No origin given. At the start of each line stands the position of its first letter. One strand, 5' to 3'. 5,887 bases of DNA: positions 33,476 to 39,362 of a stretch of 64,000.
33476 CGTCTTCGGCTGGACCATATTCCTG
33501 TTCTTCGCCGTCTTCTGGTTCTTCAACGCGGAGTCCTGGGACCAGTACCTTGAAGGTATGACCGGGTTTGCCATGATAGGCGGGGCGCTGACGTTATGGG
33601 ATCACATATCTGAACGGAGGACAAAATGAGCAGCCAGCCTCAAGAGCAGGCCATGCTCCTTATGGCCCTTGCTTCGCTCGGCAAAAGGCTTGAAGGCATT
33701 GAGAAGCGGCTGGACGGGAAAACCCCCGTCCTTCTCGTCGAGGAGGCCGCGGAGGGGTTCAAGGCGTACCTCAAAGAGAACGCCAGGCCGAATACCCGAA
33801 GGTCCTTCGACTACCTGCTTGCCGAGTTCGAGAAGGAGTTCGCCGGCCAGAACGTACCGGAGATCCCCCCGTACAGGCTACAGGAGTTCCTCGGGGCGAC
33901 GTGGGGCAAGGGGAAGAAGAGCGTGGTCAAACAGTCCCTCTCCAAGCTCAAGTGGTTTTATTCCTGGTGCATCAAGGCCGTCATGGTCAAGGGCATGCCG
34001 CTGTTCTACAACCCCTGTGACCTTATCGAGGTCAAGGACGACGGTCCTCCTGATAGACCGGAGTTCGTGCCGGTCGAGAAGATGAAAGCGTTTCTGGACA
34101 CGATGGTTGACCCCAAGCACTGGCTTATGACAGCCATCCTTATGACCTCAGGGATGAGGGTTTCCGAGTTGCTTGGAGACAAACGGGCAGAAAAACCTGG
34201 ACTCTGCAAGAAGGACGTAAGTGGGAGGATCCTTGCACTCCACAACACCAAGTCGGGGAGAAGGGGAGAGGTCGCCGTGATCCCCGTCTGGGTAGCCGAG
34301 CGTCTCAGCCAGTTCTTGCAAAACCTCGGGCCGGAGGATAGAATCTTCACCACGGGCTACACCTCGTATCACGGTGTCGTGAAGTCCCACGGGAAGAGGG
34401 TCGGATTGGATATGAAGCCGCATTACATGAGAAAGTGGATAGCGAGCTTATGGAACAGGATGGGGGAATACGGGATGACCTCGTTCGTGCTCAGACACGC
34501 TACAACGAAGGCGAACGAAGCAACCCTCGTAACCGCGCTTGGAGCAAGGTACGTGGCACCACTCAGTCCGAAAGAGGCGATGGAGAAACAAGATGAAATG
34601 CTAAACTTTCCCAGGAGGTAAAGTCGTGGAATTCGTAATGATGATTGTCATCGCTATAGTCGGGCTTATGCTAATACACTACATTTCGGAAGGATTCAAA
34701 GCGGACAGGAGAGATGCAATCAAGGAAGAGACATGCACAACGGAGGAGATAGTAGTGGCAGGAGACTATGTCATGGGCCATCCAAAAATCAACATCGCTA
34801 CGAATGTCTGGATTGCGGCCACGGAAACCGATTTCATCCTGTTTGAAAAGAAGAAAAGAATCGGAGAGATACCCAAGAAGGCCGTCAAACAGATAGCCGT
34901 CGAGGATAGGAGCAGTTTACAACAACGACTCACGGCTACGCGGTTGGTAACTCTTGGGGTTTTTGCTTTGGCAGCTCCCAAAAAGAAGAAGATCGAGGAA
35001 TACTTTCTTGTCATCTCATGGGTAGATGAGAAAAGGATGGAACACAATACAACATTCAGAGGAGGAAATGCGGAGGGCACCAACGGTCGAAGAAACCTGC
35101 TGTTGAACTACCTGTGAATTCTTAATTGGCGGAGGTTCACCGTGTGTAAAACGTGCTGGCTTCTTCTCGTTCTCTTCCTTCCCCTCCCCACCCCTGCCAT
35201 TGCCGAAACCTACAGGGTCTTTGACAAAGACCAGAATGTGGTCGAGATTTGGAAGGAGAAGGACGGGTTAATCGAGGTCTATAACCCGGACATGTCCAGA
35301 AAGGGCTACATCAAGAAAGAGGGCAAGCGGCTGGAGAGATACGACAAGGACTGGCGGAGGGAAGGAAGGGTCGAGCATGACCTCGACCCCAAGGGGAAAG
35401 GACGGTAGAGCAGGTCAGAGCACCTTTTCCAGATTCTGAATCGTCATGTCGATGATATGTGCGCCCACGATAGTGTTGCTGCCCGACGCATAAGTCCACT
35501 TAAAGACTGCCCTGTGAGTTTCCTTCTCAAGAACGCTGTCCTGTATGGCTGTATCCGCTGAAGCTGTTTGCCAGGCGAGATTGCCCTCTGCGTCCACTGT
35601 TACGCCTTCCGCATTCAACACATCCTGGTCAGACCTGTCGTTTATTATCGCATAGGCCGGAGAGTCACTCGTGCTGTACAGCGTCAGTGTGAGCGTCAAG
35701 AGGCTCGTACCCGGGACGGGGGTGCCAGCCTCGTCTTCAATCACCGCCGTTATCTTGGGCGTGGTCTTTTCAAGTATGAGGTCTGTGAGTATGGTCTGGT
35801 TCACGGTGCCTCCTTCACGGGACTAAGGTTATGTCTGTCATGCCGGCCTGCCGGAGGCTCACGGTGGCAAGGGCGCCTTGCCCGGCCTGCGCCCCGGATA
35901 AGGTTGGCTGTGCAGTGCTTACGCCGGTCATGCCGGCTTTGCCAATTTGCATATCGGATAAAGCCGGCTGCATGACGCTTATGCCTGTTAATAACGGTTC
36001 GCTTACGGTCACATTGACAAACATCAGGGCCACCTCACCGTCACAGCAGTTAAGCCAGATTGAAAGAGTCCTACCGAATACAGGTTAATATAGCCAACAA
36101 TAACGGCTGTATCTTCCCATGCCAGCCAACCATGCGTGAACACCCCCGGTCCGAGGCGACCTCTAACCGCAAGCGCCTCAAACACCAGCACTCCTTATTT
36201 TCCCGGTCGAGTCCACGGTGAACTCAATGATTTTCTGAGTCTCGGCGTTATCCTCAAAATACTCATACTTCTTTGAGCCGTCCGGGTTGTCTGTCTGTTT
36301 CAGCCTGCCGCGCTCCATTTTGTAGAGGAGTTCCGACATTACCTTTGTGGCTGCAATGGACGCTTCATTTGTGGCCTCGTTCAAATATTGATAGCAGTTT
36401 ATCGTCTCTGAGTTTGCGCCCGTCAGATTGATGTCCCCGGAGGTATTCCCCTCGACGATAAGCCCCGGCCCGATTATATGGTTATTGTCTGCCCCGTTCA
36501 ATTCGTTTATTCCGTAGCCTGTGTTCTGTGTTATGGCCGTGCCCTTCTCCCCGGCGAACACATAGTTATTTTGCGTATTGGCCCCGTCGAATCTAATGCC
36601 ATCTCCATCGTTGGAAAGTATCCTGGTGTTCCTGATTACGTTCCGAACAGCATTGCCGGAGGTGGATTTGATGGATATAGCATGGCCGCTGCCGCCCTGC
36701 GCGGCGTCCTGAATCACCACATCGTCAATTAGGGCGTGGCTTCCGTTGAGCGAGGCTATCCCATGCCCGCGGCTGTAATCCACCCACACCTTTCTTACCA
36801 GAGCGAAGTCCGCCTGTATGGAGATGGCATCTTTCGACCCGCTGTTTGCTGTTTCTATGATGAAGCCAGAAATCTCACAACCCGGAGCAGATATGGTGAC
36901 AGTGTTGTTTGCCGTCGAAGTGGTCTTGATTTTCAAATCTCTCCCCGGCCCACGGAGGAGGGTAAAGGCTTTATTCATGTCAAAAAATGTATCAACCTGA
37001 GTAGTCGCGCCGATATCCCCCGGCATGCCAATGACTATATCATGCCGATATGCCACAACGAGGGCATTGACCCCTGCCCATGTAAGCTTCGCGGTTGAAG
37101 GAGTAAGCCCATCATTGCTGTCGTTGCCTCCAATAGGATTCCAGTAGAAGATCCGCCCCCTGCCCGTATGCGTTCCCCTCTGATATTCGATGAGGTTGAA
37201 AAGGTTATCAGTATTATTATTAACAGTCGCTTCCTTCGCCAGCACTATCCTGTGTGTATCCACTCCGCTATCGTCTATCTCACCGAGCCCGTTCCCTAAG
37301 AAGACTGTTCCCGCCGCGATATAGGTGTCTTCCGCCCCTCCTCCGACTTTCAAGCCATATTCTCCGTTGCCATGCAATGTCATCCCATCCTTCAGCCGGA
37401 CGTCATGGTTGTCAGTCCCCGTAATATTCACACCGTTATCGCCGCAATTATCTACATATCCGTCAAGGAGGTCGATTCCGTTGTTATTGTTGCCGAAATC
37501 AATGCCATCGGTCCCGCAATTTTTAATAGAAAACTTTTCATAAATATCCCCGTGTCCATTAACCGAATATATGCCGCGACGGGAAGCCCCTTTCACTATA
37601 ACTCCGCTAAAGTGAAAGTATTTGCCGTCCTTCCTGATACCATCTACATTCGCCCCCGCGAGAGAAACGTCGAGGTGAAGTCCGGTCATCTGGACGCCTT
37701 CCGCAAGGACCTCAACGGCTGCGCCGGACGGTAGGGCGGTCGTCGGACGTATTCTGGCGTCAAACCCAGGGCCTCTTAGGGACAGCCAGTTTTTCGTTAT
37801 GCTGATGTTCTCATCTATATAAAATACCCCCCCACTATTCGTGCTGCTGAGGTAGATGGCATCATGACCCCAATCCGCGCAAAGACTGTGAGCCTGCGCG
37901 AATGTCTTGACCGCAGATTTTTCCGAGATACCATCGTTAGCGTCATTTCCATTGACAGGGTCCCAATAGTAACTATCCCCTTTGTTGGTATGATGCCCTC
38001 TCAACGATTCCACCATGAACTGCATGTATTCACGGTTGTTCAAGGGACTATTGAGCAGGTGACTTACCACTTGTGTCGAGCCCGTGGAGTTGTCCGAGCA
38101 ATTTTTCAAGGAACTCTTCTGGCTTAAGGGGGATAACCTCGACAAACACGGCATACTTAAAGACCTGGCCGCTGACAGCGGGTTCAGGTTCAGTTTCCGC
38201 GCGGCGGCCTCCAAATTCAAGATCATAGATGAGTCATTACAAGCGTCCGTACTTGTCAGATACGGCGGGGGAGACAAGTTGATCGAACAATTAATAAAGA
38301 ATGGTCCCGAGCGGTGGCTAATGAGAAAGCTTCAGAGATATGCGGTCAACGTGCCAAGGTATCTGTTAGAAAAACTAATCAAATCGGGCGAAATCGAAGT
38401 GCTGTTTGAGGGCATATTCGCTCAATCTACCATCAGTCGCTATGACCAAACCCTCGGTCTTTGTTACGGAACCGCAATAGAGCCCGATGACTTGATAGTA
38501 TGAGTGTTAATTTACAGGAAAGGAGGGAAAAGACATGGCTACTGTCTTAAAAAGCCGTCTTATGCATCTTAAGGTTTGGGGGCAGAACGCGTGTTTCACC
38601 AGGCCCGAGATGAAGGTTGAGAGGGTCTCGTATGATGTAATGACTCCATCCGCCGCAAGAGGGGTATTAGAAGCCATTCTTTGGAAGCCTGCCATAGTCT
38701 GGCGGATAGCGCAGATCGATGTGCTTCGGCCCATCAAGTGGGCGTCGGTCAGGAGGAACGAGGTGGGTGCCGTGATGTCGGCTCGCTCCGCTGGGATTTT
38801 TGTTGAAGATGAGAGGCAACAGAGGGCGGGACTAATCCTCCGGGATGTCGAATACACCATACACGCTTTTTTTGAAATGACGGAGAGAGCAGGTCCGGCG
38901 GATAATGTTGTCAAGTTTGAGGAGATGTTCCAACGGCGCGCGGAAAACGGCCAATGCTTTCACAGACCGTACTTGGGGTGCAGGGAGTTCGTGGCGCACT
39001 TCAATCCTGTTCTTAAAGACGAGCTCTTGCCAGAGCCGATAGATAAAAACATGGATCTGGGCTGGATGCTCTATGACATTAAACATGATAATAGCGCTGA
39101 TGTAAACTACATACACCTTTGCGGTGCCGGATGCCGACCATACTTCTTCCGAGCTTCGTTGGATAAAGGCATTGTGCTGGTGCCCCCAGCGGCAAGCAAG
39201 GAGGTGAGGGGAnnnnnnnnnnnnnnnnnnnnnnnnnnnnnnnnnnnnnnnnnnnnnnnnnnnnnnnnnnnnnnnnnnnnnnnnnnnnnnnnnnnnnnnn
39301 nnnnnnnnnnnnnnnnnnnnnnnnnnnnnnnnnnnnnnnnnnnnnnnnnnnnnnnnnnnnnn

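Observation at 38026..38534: Type I-C locus lacks cas3: only a approx. 146-codon C-terminal remnant remains, cut at the island/beta-helix junction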

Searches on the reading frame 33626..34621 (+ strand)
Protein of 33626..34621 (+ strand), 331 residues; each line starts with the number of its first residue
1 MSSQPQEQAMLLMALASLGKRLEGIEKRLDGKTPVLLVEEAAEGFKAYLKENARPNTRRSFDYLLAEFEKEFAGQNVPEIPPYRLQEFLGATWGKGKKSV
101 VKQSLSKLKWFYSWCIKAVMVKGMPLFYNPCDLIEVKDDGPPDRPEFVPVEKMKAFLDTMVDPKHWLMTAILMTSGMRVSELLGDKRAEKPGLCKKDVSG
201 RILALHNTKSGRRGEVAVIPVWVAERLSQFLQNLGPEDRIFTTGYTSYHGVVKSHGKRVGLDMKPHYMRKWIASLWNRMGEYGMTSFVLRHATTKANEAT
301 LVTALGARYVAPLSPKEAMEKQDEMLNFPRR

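Call 14: search_protein_families(library=phrogs, proteins=[window:33626-34621:+], max_evalue=0.001)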
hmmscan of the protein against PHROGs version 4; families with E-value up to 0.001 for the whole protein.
window:33626-34621:+ (331 aa): 2 families
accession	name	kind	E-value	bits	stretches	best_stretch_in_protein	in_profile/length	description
phrog_1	-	integration and excision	8e-15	56.1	1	32-280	160-410/611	integrase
phrog_216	-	integration and excision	0.00014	22.1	1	150-279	61-198/301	integrase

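Call 64: find_related_loci(query=window:33626-34618:+, collection=viral_contigs, flank=10000)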
Query window:33626-34618:+ (331 aa) in viral_contigs; peptide patterns used: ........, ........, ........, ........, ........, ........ (x = any residue, [..] = any of these).
6 stretches matched a pattern, but none encodes a relative of the query by tblastn (E <= 1e-3).

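Call 65: search_protein_families(library=pfam, proteins=[window:33626-34618:+], max_evalue=0.01)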
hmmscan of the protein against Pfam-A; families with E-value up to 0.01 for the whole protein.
window:33626-34618:+ (331 aa): 0 families

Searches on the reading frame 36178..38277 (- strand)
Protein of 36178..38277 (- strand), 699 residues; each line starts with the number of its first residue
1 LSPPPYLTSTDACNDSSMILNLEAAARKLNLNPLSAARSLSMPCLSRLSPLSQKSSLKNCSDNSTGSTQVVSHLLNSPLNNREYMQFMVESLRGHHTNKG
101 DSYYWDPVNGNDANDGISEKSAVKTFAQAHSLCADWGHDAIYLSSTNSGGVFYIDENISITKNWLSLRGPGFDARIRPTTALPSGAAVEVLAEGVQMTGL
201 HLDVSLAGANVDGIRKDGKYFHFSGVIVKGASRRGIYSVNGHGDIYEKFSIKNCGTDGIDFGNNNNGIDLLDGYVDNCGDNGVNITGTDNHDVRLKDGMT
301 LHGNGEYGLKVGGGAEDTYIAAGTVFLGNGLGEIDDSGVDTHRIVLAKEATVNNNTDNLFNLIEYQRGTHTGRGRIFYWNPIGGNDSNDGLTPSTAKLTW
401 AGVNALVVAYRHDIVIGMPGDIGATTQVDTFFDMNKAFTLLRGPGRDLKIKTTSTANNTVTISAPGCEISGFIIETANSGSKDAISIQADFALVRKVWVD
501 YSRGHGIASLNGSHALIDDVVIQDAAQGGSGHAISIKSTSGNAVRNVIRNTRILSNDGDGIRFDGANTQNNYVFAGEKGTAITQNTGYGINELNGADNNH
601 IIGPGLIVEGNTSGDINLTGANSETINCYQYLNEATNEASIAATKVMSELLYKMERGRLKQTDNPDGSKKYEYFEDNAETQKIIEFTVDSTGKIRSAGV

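Call 4: search_protein_families(library=pfam, proteins=[window:36178-38277:-], max_evalue=0.01)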
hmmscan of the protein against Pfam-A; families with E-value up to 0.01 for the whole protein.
window:36178-38277:- (699 aa): 1 family
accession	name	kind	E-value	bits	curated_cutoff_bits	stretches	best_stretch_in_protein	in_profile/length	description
PF13229.12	Beta_helix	-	0.0099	16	25.9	0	470-605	14-138/158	Right handed beta helix region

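Call 14: search_protein_families(library=phrogs, proteins=[window:36178-38025:-], max_evalue=0.001)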
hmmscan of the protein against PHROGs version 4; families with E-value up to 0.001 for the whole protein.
window:36178-38025:- (615 aa): 0 families

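Call 33: find_homologous_proteins(query=window:36178-38025:-)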
Query window:36178-38025:- (615 aa): 28 proteins with E <= 0.001 among 8000 candidates.
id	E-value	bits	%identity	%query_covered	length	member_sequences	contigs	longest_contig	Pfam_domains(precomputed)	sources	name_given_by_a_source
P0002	0.0e+0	1386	100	100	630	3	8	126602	-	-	-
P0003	3.9e-108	381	58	54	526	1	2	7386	-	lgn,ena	-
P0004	3.7e-107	378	52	60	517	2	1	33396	-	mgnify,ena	mgnify:FL=1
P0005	4.6e-105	371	60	46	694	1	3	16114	-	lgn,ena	-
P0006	3.6e-100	354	54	51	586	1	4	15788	-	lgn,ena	-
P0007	3.1e-90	322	52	51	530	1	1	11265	-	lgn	-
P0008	2.5e-85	305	56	41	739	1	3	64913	-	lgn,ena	-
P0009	3.7e-77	279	47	50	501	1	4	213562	-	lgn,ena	-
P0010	5.8e-68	248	35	74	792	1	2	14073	-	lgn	-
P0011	1.4e-67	247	47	42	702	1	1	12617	-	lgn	-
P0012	2.7e-63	233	40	48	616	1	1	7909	-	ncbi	-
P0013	2.5e-62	230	38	55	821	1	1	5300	-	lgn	-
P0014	1.4e-57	214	42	47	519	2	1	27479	-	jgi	-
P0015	6.8e-42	162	38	37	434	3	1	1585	PF13229.13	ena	-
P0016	1.3e-37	148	38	42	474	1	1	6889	PF13229.13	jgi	jgi:hypothetical protein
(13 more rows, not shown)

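Call 54: find_encoding_contigs(protein=P0008, flank=10000, max_places=2)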
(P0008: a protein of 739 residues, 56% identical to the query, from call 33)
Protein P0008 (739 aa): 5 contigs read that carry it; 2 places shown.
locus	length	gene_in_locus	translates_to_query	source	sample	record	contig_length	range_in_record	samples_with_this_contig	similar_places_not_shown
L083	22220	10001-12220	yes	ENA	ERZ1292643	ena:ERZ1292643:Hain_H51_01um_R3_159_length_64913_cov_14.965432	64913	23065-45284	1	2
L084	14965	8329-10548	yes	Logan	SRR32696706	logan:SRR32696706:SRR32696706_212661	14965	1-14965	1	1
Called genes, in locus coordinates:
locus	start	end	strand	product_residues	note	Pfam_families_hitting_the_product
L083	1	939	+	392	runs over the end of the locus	-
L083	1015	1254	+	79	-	-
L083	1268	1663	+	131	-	-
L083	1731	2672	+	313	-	PF14239:RRXRR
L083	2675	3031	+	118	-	-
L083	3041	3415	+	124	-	-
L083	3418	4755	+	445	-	-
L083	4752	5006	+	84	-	-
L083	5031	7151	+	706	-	-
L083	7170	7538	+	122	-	PF03692:CxxCxxCC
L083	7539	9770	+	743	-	-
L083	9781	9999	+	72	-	-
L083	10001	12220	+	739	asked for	-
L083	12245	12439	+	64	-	-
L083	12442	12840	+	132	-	-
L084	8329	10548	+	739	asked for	-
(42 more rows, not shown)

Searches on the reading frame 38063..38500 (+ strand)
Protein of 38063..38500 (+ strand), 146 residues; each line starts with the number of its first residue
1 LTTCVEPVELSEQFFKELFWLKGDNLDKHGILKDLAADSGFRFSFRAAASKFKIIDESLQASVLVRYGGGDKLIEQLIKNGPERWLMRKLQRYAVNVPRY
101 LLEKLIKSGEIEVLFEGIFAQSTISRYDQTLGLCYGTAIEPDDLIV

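Call 4: search_protein_families(library=pfam, proteins=[window:38063-38500:+], max_evalue=0.01)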
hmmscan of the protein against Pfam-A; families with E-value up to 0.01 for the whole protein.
window:38063-38500:+ (146 aa): 0 families

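Call 67: find_related_loci(query=window:38096-38500:+, collection=metagenome_contigs, flank=4000)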
Query window:38096-38500:+ (135 aa) in metagenome_contigs; peptide patterns used: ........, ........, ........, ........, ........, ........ (x = any residue, [..] = any of these).
292 stretches matched a pattern; 3 encode a relative of the query (tblastn E <= 1e-3); 3 distinct loci.
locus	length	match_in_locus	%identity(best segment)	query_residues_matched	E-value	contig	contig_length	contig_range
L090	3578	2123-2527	78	1-135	6e-72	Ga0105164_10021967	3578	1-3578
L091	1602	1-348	53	27-134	3e-31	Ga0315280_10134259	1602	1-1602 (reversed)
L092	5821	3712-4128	31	1-135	8e-13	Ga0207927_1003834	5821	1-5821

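Call 71: search_protein_families(library=pfam, proteins=[L090:347-2527:+], max_evalue=0.01)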
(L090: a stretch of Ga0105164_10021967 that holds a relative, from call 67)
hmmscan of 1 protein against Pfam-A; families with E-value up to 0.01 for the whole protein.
L090:347-2527:+ (727 aa): 9 families
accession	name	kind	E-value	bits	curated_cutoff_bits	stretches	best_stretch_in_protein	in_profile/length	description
PF00270.35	DEAD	-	5.3e-17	62.5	26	1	241-395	19-161/167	DEAD/DEAH box helicase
PF22590.2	Cas3-like_C_2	-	2.1e-12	47.7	27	1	477-547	31-105/106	CRISPR-associated nuclease/helicase Cas3, C-terminal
PF04851.21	ResIII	-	8.1e-12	45.8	22.5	1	219-366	6-139/164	Type III restriction enzyme, res subunit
PF00271.37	Helicase_C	-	2.9e-05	24.7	23.5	1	445-547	4-110/110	Helicase conserved C-terminal domain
PF18019.7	Cas3_HD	-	0.00042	20.8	23.1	1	40-108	51-133/207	Cas3, HD domain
PF13401.12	AAA_22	-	0.001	19.8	27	1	236-389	5-120/130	AAA domain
PF00176.29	SNF2-rel_dom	-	0.0014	18.2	24.9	1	245-386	26-158/290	SNF2-related domain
PF01966.28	HD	-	0.0016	19.2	22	1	24-105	3-88/116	HD domain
PF02562.22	PhoH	-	0.0048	16.8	27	0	235-278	18-61/205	PhoH-like protein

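Call 72: search_protein_families(library=ncbifam, proteins=[L090:347-2527:+], max_evalue=0.001)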
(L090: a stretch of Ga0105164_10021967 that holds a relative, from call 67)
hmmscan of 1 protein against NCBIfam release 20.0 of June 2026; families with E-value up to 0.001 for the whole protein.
L090:347-2527:+ (727 aa): 8 families
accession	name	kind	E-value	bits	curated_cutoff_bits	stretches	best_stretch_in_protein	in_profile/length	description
TIGR01587.1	cas3_core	equivalog_domain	4.1e-35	121.5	102.45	1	240-550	3-324/358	CRISPR-associated helicase Cas3'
TIGR02621.3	cas3_GSU0051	exception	3e-31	109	400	2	354-579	169-405/854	type I-G CRISPR-associated helicase/endonuclease Cas3g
TIGR01596.1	cas3_HD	equivalog_domain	4.9e-29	101.6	43.45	1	22-176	1-177/178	CRISPR-associated endonuclease Cas3''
TIGR04121.1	DEXH_lig_assoc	equivalog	4.3e-07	28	850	1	240-544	32-344/804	ligase-associated DNA damage response DEXH box helicase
TIGR04095.1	dnd_restrict_1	equivalog_domain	3.8e-06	26.2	600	1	240-351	28-137/451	DNA phosphorothioation system restriction enzyme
TIGR01054.1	rgy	equivalog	4e-06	24.7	471.7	1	238-331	97-188/1172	reverse gyrase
NF004068.0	PRK05580.1-5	equivalog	2.2e-05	22.8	1249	1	211-310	253-350/795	primosomal protein N'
NF010338.0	PRK13767.1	equivalog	0.00015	20.2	849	0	443-547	274-383/877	ATP-dependent helicase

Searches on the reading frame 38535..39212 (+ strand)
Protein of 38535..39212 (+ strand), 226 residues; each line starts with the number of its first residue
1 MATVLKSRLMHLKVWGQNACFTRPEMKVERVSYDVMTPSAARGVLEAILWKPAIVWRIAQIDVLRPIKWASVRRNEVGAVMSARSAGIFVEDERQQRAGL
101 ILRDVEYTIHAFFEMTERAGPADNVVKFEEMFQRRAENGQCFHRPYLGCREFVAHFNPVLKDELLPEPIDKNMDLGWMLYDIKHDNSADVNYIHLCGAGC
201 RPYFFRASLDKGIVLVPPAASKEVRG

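Call 4: search_protein_families(library=pfam, proteins=[window:38535-39212:+], max_evalue=0.01)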
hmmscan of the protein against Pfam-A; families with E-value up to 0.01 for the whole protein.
window:38535-39212:+ (226 aa): 1 family
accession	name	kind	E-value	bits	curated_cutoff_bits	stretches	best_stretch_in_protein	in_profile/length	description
PF09704.15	Cas_Cas5d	-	8.7e-38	130.9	23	1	12-213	4-213/217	CRISPR-associated protein (Cas_Cas5)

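Call 19: find_encoding_contigs(protein=window:38535-39212:+, flank=10000, max_places=10)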
Protein window:38535-39212:+ (226 aa): 22 contigs read that carry it; 9 places shown.
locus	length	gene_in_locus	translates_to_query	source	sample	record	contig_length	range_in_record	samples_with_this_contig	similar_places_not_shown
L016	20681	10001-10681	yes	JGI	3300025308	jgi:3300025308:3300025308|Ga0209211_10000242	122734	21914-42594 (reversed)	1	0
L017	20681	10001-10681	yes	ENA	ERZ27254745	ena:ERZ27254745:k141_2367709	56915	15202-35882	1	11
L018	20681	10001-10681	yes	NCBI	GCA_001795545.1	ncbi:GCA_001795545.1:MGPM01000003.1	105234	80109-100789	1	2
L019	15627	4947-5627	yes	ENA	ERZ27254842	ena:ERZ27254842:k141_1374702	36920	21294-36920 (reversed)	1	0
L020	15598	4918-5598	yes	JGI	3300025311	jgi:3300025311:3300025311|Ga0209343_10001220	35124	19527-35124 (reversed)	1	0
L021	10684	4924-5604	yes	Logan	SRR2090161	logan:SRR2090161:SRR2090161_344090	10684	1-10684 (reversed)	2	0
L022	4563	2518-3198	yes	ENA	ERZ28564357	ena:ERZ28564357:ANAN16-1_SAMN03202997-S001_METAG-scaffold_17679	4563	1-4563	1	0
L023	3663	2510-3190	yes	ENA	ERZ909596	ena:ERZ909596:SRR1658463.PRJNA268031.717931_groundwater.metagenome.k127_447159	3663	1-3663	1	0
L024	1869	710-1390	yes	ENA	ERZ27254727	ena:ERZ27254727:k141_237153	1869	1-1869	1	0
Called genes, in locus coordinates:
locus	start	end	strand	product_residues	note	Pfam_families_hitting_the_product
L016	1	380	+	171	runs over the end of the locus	-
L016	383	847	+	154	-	-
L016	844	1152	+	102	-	-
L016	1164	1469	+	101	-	PF27050:Phage_P22_Y8K6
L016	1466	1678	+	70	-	-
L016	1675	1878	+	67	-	-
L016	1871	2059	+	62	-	-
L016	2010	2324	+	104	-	PF11171:DUF2958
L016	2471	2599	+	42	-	-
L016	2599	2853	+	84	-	-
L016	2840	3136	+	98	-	-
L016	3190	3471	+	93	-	-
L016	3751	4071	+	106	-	-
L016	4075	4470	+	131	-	PF07022:Phage_CI_repr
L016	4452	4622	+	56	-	-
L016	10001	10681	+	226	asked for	PF09704:Cas_Cas5d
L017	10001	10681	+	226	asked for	PF09704:Cas_Cas5d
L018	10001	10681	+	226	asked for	PF09704:Cas_Cas5d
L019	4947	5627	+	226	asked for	PF09704:Cas_Cas5d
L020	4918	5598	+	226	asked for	PF09704:Cas_Cas5d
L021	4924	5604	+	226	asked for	PF09704:Cas_Cas5d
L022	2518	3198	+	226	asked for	PF09704:Cas_Cas5d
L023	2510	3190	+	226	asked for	PF09704:Cas_Cas5d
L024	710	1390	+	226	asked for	PF09704:Cas_Cas5d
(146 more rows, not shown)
